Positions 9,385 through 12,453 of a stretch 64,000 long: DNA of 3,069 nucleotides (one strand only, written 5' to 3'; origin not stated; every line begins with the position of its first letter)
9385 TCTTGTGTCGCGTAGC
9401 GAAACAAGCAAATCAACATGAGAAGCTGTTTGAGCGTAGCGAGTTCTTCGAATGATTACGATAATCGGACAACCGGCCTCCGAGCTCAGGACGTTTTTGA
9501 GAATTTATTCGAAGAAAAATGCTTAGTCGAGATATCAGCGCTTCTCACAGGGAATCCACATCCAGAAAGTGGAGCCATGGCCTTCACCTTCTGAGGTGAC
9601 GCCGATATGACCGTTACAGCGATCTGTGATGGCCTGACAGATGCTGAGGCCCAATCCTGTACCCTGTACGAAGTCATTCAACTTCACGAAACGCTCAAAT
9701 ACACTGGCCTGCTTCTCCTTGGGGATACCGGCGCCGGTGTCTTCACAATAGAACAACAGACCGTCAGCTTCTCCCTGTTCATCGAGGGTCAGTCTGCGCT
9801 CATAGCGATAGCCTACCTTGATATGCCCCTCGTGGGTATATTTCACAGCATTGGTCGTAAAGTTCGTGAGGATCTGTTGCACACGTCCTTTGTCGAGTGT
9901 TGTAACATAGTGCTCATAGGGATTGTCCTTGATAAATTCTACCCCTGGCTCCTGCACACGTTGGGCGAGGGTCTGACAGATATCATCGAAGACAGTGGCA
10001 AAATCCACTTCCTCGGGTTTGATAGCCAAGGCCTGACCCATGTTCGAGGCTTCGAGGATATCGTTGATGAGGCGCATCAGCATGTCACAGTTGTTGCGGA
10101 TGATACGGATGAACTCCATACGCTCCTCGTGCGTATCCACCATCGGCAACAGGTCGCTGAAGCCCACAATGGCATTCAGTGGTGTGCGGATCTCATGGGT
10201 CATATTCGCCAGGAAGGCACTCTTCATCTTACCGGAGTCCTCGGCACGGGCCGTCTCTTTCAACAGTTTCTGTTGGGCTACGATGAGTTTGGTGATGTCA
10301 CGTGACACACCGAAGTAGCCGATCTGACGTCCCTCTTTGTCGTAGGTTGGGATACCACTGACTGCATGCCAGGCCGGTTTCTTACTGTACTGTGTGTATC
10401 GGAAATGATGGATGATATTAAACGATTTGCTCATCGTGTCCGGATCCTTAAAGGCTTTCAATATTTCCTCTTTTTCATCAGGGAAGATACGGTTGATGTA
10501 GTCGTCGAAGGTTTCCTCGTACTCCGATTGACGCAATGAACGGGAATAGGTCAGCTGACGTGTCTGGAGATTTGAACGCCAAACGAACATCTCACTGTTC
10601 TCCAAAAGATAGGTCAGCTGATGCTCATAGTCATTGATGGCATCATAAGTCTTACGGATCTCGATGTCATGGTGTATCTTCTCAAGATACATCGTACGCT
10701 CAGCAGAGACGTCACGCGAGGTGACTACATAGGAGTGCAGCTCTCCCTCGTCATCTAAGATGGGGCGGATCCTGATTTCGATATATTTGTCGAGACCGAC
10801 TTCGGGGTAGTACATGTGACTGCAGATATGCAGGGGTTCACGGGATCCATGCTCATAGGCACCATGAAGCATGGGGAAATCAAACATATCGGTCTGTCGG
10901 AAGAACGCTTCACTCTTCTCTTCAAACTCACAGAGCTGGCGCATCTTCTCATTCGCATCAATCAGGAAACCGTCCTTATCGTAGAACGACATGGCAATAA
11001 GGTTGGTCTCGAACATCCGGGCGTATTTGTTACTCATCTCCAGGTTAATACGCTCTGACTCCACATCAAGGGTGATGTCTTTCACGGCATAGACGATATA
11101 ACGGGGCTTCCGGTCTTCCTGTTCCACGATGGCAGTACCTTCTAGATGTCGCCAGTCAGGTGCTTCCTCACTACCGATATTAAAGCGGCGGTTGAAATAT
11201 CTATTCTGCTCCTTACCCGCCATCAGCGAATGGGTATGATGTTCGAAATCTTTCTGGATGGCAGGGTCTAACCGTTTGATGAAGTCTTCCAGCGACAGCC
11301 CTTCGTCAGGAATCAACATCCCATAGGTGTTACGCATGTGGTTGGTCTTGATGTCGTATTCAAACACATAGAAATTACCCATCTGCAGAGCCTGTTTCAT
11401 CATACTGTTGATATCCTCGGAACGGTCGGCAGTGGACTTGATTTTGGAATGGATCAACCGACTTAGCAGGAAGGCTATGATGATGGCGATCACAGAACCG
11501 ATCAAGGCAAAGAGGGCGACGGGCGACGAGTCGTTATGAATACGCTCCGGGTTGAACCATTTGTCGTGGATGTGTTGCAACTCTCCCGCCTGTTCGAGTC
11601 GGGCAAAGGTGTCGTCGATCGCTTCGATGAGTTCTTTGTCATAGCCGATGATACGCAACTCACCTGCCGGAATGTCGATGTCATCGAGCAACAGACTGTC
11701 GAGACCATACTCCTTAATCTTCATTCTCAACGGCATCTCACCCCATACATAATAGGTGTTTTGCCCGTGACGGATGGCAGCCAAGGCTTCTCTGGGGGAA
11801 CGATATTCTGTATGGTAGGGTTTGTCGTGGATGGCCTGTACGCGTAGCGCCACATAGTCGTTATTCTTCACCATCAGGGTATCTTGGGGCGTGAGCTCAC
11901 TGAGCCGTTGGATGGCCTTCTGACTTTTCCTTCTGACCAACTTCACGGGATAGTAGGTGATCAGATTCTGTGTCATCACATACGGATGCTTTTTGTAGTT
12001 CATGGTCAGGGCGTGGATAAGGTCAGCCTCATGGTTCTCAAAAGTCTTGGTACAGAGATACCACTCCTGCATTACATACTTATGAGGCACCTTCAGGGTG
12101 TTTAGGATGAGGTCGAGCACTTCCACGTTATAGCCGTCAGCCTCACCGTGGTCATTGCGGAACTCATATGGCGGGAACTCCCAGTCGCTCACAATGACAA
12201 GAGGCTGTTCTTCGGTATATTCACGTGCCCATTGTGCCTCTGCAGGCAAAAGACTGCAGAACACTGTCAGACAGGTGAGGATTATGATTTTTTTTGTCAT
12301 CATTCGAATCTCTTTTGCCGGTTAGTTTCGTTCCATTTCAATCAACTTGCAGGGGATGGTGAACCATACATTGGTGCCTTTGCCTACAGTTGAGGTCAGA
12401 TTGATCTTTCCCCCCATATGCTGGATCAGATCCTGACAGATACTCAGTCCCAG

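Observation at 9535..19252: Four-gene sensor kinase operon alternating canonical and His-less H-boxes, with no response regulator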

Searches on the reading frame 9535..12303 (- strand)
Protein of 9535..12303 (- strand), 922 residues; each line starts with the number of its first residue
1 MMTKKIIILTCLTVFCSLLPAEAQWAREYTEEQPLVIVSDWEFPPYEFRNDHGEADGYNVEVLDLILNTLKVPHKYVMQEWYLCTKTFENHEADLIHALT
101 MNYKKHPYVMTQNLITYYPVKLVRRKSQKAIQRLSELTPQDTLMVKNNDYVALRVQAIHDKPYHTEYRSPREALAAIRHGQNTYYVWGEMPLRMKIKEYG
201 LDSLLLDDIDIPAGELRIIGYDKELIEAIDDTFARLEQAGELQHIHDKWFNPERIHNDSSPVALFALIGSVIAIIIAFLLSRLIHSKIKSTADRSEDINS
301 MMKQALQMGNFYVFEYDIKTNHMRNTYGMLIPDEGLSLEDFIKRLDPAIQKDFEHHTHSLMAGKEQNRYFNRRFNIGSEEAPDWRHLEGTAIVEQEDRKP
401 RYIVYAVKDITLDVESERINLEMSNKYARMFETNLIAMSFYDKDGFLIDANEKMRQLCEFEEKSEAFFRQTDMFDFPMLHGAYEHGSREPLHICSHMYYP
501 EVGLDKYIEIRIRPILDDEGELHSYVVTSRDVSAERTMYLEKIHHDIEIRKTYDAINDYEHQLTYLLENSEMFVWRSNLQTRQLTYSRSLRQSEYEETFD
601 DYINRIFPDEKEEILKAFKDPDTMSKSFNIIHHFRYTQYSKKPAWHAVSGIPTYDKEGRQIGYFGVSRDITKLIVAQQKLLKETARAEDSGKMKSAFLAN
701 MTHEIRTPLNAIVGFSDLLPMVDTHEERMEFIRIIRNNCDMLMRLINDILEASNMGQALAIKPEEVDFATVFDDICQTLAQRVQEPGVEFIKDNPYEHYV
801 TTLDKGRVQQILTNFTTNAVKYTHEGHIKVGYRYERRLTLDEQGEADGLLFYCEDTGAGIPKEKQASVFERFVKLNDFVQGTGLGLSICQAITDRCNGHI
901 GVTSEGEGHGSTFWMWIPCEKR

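Call 3: search_protein_families(library=pfam, proteins=[window:9535-12303:-], max_evalue=0.01)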
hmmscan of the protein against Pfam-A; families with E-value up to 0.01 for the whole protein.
window:9535-12303:- (922 aa): 7 families
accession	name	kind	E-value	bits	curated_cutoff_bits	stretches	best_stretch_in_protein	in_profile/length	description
PF02518.31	HATPase_c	-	4.9e-22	78.9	26.4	1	804-920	2-110/111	Histidine kinase-, DNA gyrase B-, and HSP90-like ATPase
PF00497.25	SBP_bac_3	-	6.9e-17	61.9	26.4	1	35-251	1-131/132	Bacterial extracellular solute-binding proteins, family 3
PF00512.31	HisKA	-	2.4e-16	60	26.9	1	693-756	1-64/66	His Kinase A (phospho-acceptor) domain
PF08448.16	PAS_4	-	6.3e-11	42.9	23.1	1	442-536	12-109/110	PAS fold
PF13426.13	PAS_9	-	6.2e-08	33.3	27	0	439-533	5-102/103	PAS domain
PF00989.32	PAS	-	0.00011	22.6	22.6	0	592-670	44-113/113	PAS fold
PF08447.18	PAS_3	-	0.0047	17.6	25.6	0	592-666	16-88/89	PAS fold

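Call 4: search_protein_families(library=ncbifam, proteins=[window:9535-12303:-], max_evalue=0.01)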
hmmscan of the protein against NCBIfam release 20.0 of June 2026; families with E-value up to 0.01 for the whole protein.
window:9535-12303:- (922 aa): 80 families (the best 25 are shown)
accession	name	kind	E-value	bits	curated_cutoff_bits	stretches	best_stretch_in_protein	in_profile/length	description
TIGR02956.1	TMAO_torS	equivalog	4.6e-50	170.6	676.5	1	685-920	455-683/967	TMAO reductase system sensor histidine kinase/response regulator TorS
NF046044.1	PnpS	equivalog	7.3e-48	163.5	400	1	680-918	156-390/390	two-component system histidine kinase PnpS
NF041947.1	LuxQ_Vibrio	equivalog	4.1e-46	157.3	1200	1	657-921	437-698/843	quorum-sensing autoinducer 2 sensor kinase/phosphatase LuxQ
NF008302.0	PRK11091.1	equivalog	1e-45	156.2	838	1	629-918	225-504/779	aerobic respiration two-component sensor histidine kinase ArcB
NF047874.1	MASE3_PAS_HK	subfamily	2.2e-42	145.7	560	1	589-920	296-626/655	MASE3 domain-containing sensor histidine kinase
NF008318.0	PRK11107.1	equivalog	1.4e-41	142.5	890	1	685-920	284-519/920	two-component sensor histidine kinase BarA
NF011874.0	PRK15347.1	equivalog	7.3e-39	133.5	852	1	679-920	383-615/921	two component system sensor kinase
NF033092.0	HK_WalK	equivalog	1.4e-36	126.3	725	1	683-919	361-594/594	cell wall metabolism sensor histidine kinase WalK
NF038297.2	hybrid_HK_HrmK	equivalog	2.4e-34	119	725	1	670-921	211-459/607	hybrid histidine kinase/response regulator HrmK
NF045901.1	HisKinLetSLeg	equivalog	2.9e-34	118.2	1650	1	680-921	279-520/906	two-component system sensor histidine kinase LetS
NF008543.0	PRK11466.1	equivalog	9.4e-34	116.4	982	1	684-919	434-662/914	TMAO reductase system sensor histidine kinase/response regulator TorS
TIGR02966.1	phoR_proteo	equivalog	7.9e-32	110.6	334.2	1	681-915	101-331/333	phosphate regulon sensor histidine kinase PhoR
NF045911.1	TCSHisKinNblS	equivalog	1.9e-31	109.1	1000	1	686-916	380-617/621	two-component system sensor histidine kinase NblS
NF008099.0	PRK10841.1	equivalog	9.7e-31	106.3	920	1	679-918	454-689/949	two-component system sensor histidine kinase RcsC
NF006800.0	PRK09303.1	equivalog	8.4e-30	104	342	1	678-919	135-377/383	histidine kinase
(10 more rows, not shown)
